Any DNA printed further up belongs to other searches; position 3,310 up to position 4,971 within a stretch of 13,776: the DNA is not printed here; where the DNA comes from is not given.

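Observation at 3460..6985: Co-oriented pair: large HExxH surface (metallo)protease-like protein directly upstream of a membrane-anchored inhibitory serpin, both with N-terminal Cys-rich modules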

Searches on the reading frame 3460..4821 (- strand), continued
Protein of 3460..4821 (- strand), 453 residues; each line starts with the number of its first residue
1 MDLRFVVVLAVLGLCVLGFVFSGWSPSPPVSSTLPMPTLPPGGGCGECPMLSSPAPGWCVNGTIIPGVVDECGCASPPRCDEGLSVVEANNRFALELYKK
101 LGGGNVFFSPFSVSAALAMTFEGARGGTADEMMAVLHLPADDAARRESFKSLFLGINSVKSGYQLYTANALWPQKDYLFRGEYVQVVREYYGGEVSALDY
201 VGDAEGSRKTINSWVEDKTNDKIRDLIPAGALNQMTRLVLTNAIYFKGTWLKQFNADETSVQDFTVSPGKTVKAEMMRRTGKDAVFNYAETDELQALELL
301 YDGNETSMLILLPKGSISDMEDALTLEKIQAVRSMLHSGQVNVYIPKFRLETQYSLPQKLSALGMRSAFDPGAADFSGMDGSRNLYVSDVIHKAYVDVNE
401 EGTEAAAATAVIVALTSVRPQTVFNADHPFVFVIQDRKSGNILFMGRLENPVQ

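Call 63: predict_structure(alignment_id=A4)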
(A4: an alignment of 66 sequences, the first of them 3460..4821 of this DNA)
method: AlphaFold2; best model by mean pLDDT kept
length: 453 residues; sequences in the alignment: 66
mean_pLDDT: 87.6   pTM: 0.77
mean pLDDT of the five models: 87.6, 87.3, 85.7, 76.6, 76.0
residues with pLDDT >= 90: 354; 70-90: 29; 50-70: 18; < 50: 52
segments of 3 or more residues with pLDDT < 50: 23-25, 27-75
pLDDT, mean of each block of 10 residues (from residue 1): 85 85 50 39 37 38 39 48 84 97 93 98 98 97 96 93 95 97 98 98 98 98 98 98 98 97 94 97 96 97 95 93 93 97 98 98 98 97 97 98 98 83 75 93 95 85
secondary structure, 60 per line:
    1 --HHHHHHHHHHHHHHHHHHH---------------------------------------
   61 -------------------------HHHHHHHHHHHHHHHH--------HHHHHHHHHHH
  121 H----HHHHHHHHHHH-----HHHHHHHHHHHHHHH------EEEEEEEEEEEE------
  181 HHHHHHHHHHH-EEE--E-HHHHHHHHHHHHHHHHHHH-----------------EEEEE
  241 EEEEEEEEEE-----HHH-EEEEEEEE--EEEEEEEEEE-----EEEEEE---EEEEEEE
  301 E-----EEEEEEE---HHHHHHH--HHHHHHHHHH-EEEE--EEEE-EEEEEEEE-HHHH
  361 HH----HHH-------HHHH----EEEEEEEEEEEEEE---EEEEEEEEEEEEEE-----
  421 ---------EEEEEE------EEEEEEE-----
elements in order: H3-21 H86-101 H110-121 H126-136 H142-156 E163-174 H181-191 E193-195 H200-218 E236-250 E260-267 E270-279 E285-290 E294-301 E307-313 H317-323 H326-335 E337-340 E343-346 E348-355 H357-362 H377-380 E385-398 E402-415 E430-435 E442-448
